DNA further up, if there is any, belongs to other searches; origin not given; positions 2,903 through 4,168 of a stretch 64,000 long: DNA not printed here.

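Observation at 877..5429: Translationally coupled cassette: class B radical SAM - NPPY methyltransferase - nucleotidyltransferase - class B radical SAM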

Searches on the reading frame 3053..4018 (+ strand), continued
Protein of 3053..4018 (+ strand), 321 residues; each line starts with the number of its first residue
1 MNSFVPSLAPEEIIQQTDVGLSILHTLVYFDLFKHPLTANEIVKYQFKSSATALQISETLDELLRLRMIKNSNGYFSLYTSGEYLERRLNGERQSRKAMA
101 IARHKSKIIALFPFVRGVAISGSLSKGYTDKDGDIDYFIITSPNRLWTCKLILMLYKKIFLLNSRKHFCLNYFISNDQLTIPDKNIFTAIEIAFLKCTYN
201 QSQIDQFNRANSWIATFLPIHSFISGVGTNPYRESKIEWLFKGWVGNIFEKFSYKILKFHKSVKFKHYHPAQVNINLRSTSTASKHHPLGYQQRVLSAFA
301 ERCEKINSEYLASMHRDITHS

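Call 41: search_protein_families(library=ncbifam, proteins=[L004:3209-4240:+, L004:10388-11179:+, L004:11179-12564:+, L004:4354-5766:+, L004:1123-1857:+, L004:1922-3172:+, L001:4778-5827:+, L040:11243-12322:+], max_evalue=0.0001)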
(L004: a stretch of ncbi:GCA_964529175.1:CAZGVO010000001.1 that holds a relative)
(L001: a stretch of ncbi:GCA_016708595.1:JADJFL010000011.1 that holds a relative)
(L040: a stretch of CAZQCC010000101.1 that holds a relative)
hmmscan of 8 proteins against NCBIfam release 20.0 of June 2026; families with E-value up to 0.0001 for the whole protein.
L004:3209-4240:+ (343 aa): 13 families
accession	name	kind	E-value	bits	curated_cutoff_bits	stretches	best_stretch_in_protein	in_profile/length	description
TIGR03999.1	thiol_BshA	equivalog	1.1e-14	54.2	273.7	1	188-296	203-309/375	N-acetyl-alpha-D-glucosaminyl L-malate synthase BshA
NF050063.1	ProtGlycPglJ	equivalog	1.1e-11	44.5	500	1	181-289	191-295/363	N-acetylgalactosamine-N,N'-diacetylbacillosaminyl-diphospho-undecaprenol 4-alpha-N-acetylgalactosaminyltransferase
NF047684.1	TeichurnBiosyTuaC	equivalog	3.1e-09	36.3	550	1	181-296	218-326/391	teichuronic acid biosynthesis protein TuaC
NF041876.1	EPS_EpsE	equivalog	3.2e-09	36.5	400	1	173-294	203-330/389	exopolysaccharide biosynthesis GT4 family glycosyltransferase EpsE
NF038255.1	exopoly_VpsD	equivalog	5.5e-09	35.3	300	1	169-301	190-330/381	VpsD family glycosyltransferase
NF047880.1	glyco_SdgA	exception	6.1e-09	35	800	1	176-292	306-422/488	serine-aspartate repeat adhesin O-glycosyltransferase SdgA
NF007396.0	PRK09922.1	equivalog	1.5e-08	33.9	385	1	151-290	145-290/361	lipopolysaccharide 1,6-galactosyltransferase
TIGR03088.1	stp2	hypoth_equivalog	2.2e-08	33.6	409.05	1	180-295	190-308/374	TIGR03088 family PEP-CTERM/XrtA system glycosyltransferase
TIGR04348.1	TIGR04348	equivalog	1.7e-07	30.6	300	1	146-290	99-243/310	selenoneine biosynthesis selenosugar synthase SenB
NF041010.1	glycosy_Agl16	equivalog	1.4e-06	27.5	575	1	172-317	166-316/352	glycosylation protein Agl16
NF049988.1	MGlcDAGSynMgs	equivalog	1.5e-06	27.8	400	1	198-283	227-313/398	alpha-monoglucosyldiacylglycerol synthase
NF053787.1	GlcN_PG_synth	equivalog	1.3e-05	24.2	480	1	228-297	230-299/361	N-acetylglucosaminyl phosphatidylglycerol synthase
NF046085.1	XrtY_assoc_Gly1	equivalog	2.6e-05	23.2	400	1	180-292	205-318/387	XrtY-associated glycosyltransferase XYAG1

L004:10388-11179:+ (263 aa): 28 families (the best 25 are shown)
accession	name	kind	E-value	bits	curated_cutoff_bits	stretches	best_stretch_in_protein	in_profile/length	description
NF043040.1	corrin_prot_MT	hypoth_equivalog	2.3e-14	53.3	180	1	14-148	15-147/216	corrinoid protein-associated methyltransferase CpaM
NF008264.0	PRK11036.1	equivalog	4.1e-13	49.4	366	1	4-248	3-241/261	tRNA uridine 5-oxyacetic acid(34) methyltransferase CmoM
TIGR01934.1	MenG_MenH_UbiE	subfamily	2.4e-12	46.7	158.35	1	5-161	3-156/223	ubiquinone/menaquinone biosynthesis methyltransferase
NF001244.0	PRK00216.1-5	equivalog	1.2e-11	44.4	216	1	3-150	10-155/236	bifunctional demethylmenaquinone methyltransferase/2-methoxy-6-polyprenyl-1,4-benzoquinol methylase UbiE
NF011529.0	PRK14968.1-3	equivalog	1e-10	41.4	162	1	37-136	28-125/198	putative methyltransferase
NF001241.0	PRK00216.1-2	equivalog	5.6e-10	39.2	327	1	3-149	13-148/231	demethylmenaquinone methyltransferase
TIGR02021.1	BchM-ChlM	equivalog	3.1e-09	36.6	158.9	1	25-114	39-122/218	magnesium protoporphyrin IX methyltransferase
NF052510.1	methyltran_MpqE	exception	4.8e-09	35.9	335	1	5-166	10-171/234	methyl-plastoquinone biosynthesis methyltransferase MpqE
NF001243.0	PRK00216.1-4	equivalog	7.4e-09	35.3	235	1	7-151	13-154/237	demethylmenaquinone methyltransferase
TIGR00537.1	hemK_rel_arch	hypoth_equivalog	1.2e-08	34.9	87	1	37-125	13-97/179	HemK2/MTQ2 family protein methyltransferase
TIGR02072.1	BioC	equivalog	1.8e-08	34.5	184.95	1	39-158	31-142/244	malonyl-ACP O-methyltransferase BioC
TIGR02752.1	MenG_heptapren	equivalog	2e-08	34.1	419.85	1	6-154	10-155/231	demethylmenaquinone methyltransferase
TIGR01983.1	UbiG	equivalog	6.8e-08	32.1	102.95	1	21-151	20-154/228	bifunctional 2-polyprenyl-6-hydroxyphenol methylase/3-demethylubiquinol 3-O-methyltransferase UbiG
NF041820.1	daptide_MTase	equivalog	1.2e-07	31.5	175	1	42-148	35-142/243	daptide-type RiPP biosynthesis methyltransferase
NF001242.0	PRK00216.1-3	equivalog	3.6e-07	29.8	351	1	6-167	33-196/258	bifunctional demethylmenaquinone methyltransferase/2-methoxy-6-polyprenyl-1,4-benzoquinol methylase UbiE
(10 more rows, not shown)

L004:11179-12564:+ (461 aa): 32 families (the best 25 are shown)
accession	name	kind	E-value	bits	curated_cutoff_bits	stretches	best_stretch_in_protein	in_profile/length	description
TIGR02026.1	BchE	equivalog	1.1e-48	166.3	481.35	1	14-393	10-391/497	magnesium-protoporphyrin IX monomethyl ester anaerobic oxidative cyclase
TIGR04479.1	bcpD_PhpK_rSAM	subfamily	1.1e-48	165.9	600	1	25-391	71-433/504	PhpK family radical SAM P-methyltransferase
TIGR03471.1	HpnJ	equivalog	1e-41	143.3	577.6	1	42-393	46-392/472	hopanoid biosynthesis associated radical SAM protein HpnJ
NF050148.1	rSAM_ApyD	equivalog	6.3e-41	140.5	750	1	46-395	58-399/645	RiPP biosynthesis radical SAM protein ApyD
TIGR04072.2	rSAM_ladder_B12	equivalog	2.3e-38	132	360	1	23-366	13-348/443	lipid biosynthesis B12-binding/radical SAM protein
NF038361.1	rSAM_Sden_1168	equivalog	2.1e-35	122.3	575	1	58-387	134-471/560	Sden_1168 family B12-binding radical SAM P-methyltransferase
TIGR04014.1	B12_SAM_MJ_0865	equivalog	6.2e-31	107.6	360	1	74-391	46-360/434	methyl-coenzyme M reductase glutamine C-methyltransferase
TIGR04385.1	B12_rSAM_cofa1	equivalog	3.4e-30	105.6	450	1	19-361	14-358/438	B12 lower ligand biosynthesis radical SAM protein BzaD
TIGR04367.1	HpnR_B12_rSAM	equivalog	4.9e-30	104.5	650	1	25-387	21-371/490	hopanoid C-3 methylase HpnR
TIGR03975.1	rSAM_ocin_1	subfamily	5e-29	101.2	281.85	1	55-364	119-427/606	RiPP maturation radical SAM C-methyltransferase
TIGR04013.1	B12_SAM_MJ_1487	hypoth_equivalog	5.5e-28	97.9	251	2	53-241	31-194/382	TIGR04013 family B12-binding domain/radical SAM domain-containing protein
TIGR04295.1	B12_rSAM_oligo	hypoth_equivalog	4.2e-24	85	400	1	102-414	108-408/422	TIGR04295 family B12-binding domain-containing radical SAM protein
NF033070.1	rSAM_AprD4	equivalog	8.4e-22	77.7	500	1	165-392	164-393/456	AprD4 family radical SAM diol-dehydratase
NF033712.0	B12_rSAM_KedN5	subfamily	3.5e-21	75.1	700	1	96-362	92-365/624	KedN5 family methylcobalamin-dependent radical SAM C-methyltransferase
TIGR04190.1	B12_SAM_Ta0216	equivalog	5.6e-16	58.2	500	1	26-364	37-391/554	TIGR04190 family B12-binding domain/radical SAM domain protein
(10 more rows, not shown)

L004:4354-5766:+ (470 aa): 26 families (the best 25 are shown)
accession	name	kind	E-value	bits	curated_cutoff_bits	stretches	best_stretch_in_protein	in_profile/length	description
TIGR02026.1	BchE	equivalog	2e-40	139.1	481.35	1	18-379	22-383/497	magnesium-protoporphyrin IX monomethyl ester anaerobic oxidative cyclase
TIGR04385.1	B12_rSAM_cofa1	equivalog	2.7e-36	125.7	450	1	18-363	20-370/438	B12 lower ligand biosynthesis radical SAM protein BzaD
TIGR03471.1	HpnJ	equivalog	4e-36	124.9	577.6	1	74-435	84-439/472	hopanoid biosynthesis associated radical SAM protein HpnJ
TIGR04072.2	rSAM_ladder_B12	equivalog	5e-34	117.7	360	1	67-371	79-363/443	lipid biosynthesis B12-binding/radical SAM protein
TIGR04479.1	bcpD_PhpK_rSAM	subfamily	3.5e-33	114.8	600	1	11-439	65-484/504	PhpK family radical SAM P-methyltransferase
NF050148.1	rSAM_ApyD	equivalog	3.6e-28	98.3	750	1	74-383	90-393/645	RiPP biosynthesis radical SAM protein ApyD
TIGR04013.1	B12_SAM_MJ_1487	hypoth_equivalog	1.5e-27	96.4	251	2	72-208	54-174/382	TIGR04013 family B12-binding domain/radical SAM domain-containing protein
TIGR04367.1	HpnR_B12_rSAM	equivalog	8.3e-25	87.3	650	1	17-338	21-334/490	hopanoid C-3 methylase HpnR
NF038361.1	rSAM_Sden_1168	equivalog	1e-23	83.7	575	1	59-387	144-477/560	Sden_1168 family B12-binding radical SAM P-methyltransferase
TIGR04014.1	B12_SAM_MJ_0865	equivalog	3.5e-22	78.8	360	1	75-358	58-337/434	methyl-coenzyme M reductase glutamine C-methyltransferase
NF033070.1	rSAM_AprD4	equivalog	7.2e-19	68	500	1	157-388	166-395/456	AprD4 family radical SAM diol-dehydratase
TIGR03975.1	rSAM_ocin_1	subfamily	2e-18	66.2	281.85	1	77-359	147-432/606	RiPP maturation radical SAM C-methyltransferase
NF033712.0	B12_rSAM_KedN5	subfamily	1.5e-15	56.5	700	1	33-244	37-253/624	KedN5 family methylcobalamin-dependent radical SAM C-methyltransferase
NF040542.1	rSAM_RCCLKC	equivalog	2e-13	50.3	450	1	19-337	14-330/423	arsinothricin biosynthesis radical SAM protein ArsL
TIGR04190.1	B12_SAM_Ta0216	equivalog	2.8e-13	49.3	500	1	12-255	31-294/554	TIGR04190 family B12-binding domain/radical SAM domain protein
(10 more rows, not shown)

L004:1123-1857:+ (244 aa): 0 families

L004:1922-3172:+ (416 aa): 1 family
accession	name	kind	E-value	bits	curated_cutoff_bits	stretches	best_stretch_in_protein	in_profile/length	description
NF047474.1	GDSL_LA_2486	hypoth_equivalog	9.5e-10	38.2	300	1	19-174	5-173/326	LA_2486 family SGNH/GDSL-type esterase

L001:4778-5827:+ (349 aa): 20 families
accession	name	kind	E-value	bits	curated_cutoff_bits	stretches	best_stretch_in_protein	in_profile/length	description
NF047881.1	glyco_SdgB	exception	6.9e-14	51.4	800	1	184-295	319-428/496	serine-aspartate repeat adhesin O-glycosyltransferase SdgB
NF047880.1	glyco_SdgA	exception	1.5e-11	43.6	800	1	188-294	317-421/488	serine-aspartate repeat adhesin O-glycosyltransferase SdgA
TIGR03999.1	thiol_BshA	equivalog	2.5e-09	36.6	273.7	1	180-304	193-314/375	N-acetyl-alpha-D-glucosaminyl L-malate synthase BshA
TIGR04348.1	TIGR04348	equivalog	2.7e-09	36.5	300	1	181-294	132-244/310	selenoneine biosynthesis selenosugar synthase SenB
TIGR03088.1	stp2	hypoth_equivalog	1.7e-08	34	409.05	1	175-303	183-313/374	TIGR03088 family PEP-CTERM/XrtA system glycosyltransferase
NF041876.1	EPS_EpsE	equivalog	2.5e-07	30.3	400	1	183-303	211-336/389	exopolysaccharide biosynthesis GT4 family glycosyltransferase EpsE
NF041010.1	glycosy_Agl16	equivalog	3e-07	29.6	575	1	188-321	181-317/352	glycosylation protein Agl16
NF047684.1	TeichurnBiosyTuaC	equivalog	3.3e-07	29.6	550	1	184-299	218-326/391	teichuronic acid biosynthesis protein TuaC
NF007396.0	PRK09922.1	equivalog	4.4e-07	29.1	385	1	182-295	178-294/361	lipopolysaccharide 1,6-galactosyltransferase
NF050063.1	ProtGlycPglJ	equivalog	4.9e-07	29.3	500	1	189-293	197-296/363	N-acetylgalactosamine-N,N'-diacetylbacillosaminyl-diphospho-undecaprenol 4-alpha-N-acetylgalactosaminyltransferase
NF038229.1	Glyco4_Geo_Pelo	equivalog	9.2e-07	28.2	400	1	184-321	159-300/338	GPMC system family 4 glycosyltransferase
TIGR04157.1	glyco_rSAM_CFB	subfamily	1.1e-06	27.9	400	1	188-315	229-353/406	TIGR04157 family glycosyltransferase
NF038011.1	PelF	equivalog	1.4e-06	27.6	100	1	189-301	309-422/489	GT4 family glycosyltransferase PelF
TIGR02918.1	TIGR02918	equivalog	2.4e-06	26.5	574.6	1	204-300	337-430/500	accessory Sec system glycosyltransferase GtfA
NF050056.1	ProtGlycPglH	equivalog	3.8e-06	26.2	600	1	182-287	175-277/354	GalNAc-alpha-(1->4)-GalNAc-alpha-(1->3)-diNAcBac-PP-undecaprenol alpha-1,4-N-acetyl-D-galactosaminyltransferase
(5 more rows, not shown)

L040:11243-12322:+ (359 aa): 55 families (the best 25 are shown)
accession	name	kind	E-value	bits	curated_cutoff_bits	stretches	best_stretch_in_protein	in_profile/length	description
TIGR04317.1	W_rSAM_matur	equivalog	2.7e-28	99.1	380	1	26-252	7-225/349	tungsten cofactor oxidoreductase radical SAM maturase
NF033640.1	N_Twi_rSAM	subfamily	2.8e-19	69.5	170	2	21-224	109-325/398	twitch domain-containing radical SAM protein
TIGR04347.1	pseudo_SAM_Halo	equivalog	7e-19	68.3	525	1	26-335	41-335/390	TIGR04347 family pseudo-SAM/SPASM protein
TIGR04054.1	rSAM_NirJ1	equivalog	7.1e-18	64.4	650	1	25-355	38-352/387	putative heme d1 biosynthesis radical SAM protein NirJ1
TIGR04133.1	rSAM_w_lipo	hypoth_equivalog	1.8e-17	63.3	425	1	33-203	34-196/350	TIGR04133 family radical SAM/SPASM protein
TIGR04251.1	SCM_rSAM_ScmF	equivalog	4.4e-16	59.2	400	1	30-355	11-311/353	SynChlorMet cassette radical SAM/SPASM protein ScmF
NF050035.1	rSAM_WgK_link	exception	4.8e-16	58.7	650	1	17-355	3-334/367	radical SAM/SPASM peptide maturase WgkB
TIGR03961.1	rSAM_PTO1314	hypoth_equivalog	2.4e-15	56.6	306.05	1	33-195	33-177/332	PTO1314 family radical SAM protein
NF045574.1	sacti_mat_StsB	exception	2.6e-15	56.2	625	1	29-210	102-270/466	StsB family radical SAM/SPASM domain sactipeptide maturase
TIGR02109.1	PQQ_syn_pqqE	equivalog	6e-15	55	381.35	1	22-212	6-185/358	pyrroloquinoline quinone biosynthesis protein PqqE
TIGR04546.1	rSAM_ahbC_deAc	equivalog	6.7e-15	54.8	650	1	26-263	42-267/390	12,18-didecarboxysiroheme deacetylase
TIGR04303.1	GeoRSP_rSAM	equivalog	1.4e-13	51.1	400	1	25-346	7-291/325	GeoRSP system radical SAM/SPASM protein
TIGR03978.1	rSAM_paired_1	equivalog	2.4e-13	49.7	370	1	25-204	85-265/466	His-Xaa-Ser system radical SAM maturase HxsB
TIGR04051.1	rSAM_NirJ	equivalog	2.5e-13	49.8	515.45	1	32-334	11-297/354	heme d1 biosynthesis radical SAM protein NirJ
TIGR04055.1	rSAM_NirJ2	equivalog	2.6e-13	50.2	500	1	30-199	7-164/326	putative heme d1 biosynthesis radical SAM protein NirJ2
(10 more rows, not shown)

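Call 57: search_protein_representatives(alignment_id=A1)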
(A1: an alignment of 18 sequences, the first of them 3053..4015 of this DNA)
Query: 18 sequences, 320 profile positions. Proteins with E-value up to 0.001 (for the whole library): 6392; up to 1e-10: 5047; up to 1e-30: 1680. The best 150 are listed.
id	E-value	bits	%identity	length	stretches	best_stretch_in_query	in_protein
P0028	2.0e-139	480.9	-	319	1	6-316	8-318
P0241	3.8e-130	450.4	-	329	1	12-319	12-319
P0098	1.5e-129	448.4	-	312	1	9-316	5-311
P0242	7.3e-125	433.1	-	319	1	4-317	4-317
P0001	1.0e-122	426.0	-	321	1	6-318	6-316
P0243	3.4e-119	414.4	-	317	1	9-317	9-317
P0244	1.2e-118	412.7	-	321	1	9-316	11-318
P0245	6.2e-117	407.0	-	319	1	7-317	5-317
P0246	3.2e-116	404.7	-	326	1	11-317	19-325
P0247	5.9e-114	397.2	-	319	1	11-316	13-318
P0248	8.5e-114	396.7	-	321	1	7-317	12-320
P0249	5.3e-112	390.8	-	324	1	10-312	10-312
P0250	1.2e-111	389.6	-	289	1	25-317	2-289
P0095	3.2e-111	388.2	-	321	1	9-305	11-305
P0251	9.6e-111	386.7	-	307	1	11-317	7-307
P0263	3.1e-107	375.1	-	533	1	15-312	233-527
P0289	1.2e-103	363.3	-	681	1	11-309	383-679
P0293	1.1e-101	356.8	-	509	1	11-306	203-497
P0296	1.3e-101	356.6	-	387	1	16-310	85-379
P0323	4.9e-95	335.1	-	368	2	9-246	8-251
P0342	2.7e-92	326.1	-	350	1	11-317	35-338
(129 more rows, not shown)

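Call 58: search_protein_families(library=pfam, proteins=[P0263, P0289, P0293, P0296, P0342, P0323], max_evalue=0.001)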
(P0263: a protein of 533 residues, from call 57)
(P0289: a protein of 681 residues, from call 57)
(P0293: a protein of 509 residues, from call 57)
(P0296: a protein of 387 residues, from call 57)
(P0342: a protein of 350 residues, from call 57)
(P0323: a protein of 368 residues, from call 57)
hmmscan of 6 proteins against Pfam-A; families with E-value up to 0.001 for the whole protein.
P0263 (533 aa): 1 family
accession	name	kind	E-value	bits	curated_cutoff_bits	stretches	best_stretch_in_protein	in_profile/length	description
PF02397.22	Bac_transf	-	1.3e-57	194.7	27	1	22-205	2-178/179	Bacterial sugar transferase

P0289 (681 aa): 2 families
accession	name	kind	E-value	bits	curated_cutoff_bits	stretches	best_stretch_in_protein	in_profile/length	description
PF00534.26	Glycos_transf_1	-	5.3e-14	52.6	26.4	1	188-327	13-160/172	Glycosyl transferases group 1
PF13692.12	Glyco_trans_1_4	-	6.6e-14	52.8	27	1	191-324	2-141/142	Glycosyl transferases group 1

P0293 (509 aa): 8 families
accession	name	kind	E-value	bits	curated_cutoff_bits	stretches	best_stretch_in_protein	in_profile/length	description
PF13649.12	Methyltransf_25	-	3.5e-12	47.3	27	1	22-111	1-97/97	Methyltransferase domain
PF08241.18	Methyltransf_11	-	6.8e-12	46.3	21.2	1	23-115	1-95/95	Methyltransferase domain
PF13489.12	Methyltransf_23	-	7.1e-12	45.8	27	1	8-127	15-124/164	Methyltransferase domain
PF13847.12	Methyltransf_31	-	2e-11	44.2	27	1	19-119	4-113/145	Methyltransferase domain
PF08242.18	Methyltransf_12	-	1.2e-09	39.3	30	1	23-113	1-98/98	Methyltransferase domain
PF05175.20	MTS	-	5.6e-08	33.1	23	1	9-116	23-139/170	Methyltransferase small domain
PF03848.20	TehB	-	2.9e-06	27.3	20.4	1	21-94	33-109/193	Tellurite resistance protein TehB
PF05401.17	NodS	-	0.00024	21.4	24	1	7-114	32-143/201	Nodulation protein S (NodS)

P0296 (387 aa): 1 family
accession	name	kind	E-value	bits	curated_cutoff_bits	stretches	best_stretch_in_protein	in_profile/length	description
PF01909.29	NTP_transf_2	-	0.00054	20.7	21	0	178-228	10-59/93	Nucleotidyltransferase domain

P0342 (350 aa): 2 families
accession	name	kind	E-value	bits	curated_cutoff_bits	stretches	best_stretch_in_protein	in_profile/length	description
PF01909.29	NTP_transf_2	-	0.00017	22.3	21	0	131-165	10-43/93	Nucleotidyltransferase domain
PF18765.7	Polbeta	-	0.00083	19.9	26.9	0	128-165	5-42/93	Polymerase beta, Nucleotidyltransferase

P0323 (368 aa): 0 families

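Call 59: find_encoding_contigs(protein=P0263, flank=10000, max_places=2)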
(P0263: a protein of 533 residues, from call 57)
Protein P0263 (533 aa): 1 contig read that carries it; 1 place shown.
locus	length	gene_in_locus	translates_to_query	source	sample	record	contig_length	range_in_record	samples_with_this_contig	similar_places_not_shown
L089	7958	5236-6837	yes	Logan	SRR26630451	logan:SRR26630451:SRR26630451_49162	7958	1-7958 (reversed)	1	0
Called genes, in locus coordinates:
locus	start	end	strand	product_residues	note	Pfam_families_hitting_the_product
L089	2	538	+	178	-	?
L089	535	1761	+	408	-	-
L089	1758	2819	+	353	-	PF00534:Glycos_transf_1, PF13692:Glyco_trans_1_4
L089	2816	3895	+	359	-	PF09314:DUF1972, PF13439:Glyco_transf_4 (weak), PF00534:Glycos_transf_1, PF13692:Glyco_trans_1_4 (weak)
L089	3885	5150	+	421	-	PF04932:Wzy_C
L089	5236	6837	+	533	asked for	PF02397:Bac_transf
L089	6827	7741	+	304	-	PF01370:Epimerase, PF16363:GDP_Man_Dehyd (weak)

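Call 60: find_encoding_contigs(protein=P0289, flank=10000, max_places=2)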
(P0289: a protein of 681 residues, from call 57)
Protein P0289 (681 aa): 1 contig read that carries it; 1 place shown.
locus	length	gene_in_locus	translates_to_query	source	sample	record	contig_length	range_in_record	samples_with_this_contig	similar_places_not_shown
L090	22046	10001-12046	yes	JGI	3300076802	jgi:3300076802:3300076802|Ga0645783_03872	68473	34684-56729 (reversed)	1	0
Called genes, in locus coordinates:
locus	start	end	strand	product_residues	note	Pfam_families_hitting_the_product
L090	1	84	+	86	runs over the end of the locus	-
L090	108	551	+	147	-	PF12893:Lumazine_bd_2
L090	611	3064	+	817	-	PF12704:MacB_PCD, PF02687:FtsX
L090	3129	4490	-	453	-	PF13727:CoA_binding_3, PF02397:Bac_transf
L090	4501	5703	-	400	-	PF09314:DUF1972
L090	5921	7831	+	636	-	PF04932:Wzy_C, PF13431:TPR_17 (faint), PF00515:TPR_1 (faint), PF07719:TPR_2 (faint), PF13181:TPR_8 (faint), PF13424:TPR_12 (faint), PF13432:TPR_16, PF14559:TPR_19 (weak), +2 more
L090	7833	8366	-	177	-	PF05045:RgpF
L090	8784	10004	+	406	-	PF04932:Wzy_C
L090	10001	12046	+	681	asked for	PF00534:Glycos_transf_1, PF13692:Glyco_trans_1_4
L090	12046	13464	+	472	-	PF04055:Radical_SAM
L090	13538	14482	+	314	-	-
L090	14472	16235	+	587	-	PF02543:Carbam_trans_N, PF16861:Carbam_trans_C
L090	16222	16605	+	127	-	-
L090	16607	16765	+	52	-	PF19451:DUF5989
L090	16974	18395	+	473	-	PF02310:B12-binding, PF04055:Radical_SAM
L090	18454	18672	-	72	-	-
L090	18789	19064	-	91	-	-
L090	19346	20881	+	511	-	PF00665:rve (weak), PF22483:Mu-transpos_C_2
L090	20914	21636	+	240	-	PF01695:IstB_IS21, PF20720:nSTAND3 (faint)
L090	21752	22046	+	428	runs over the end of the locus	PF13472:Lipase_GDSL_2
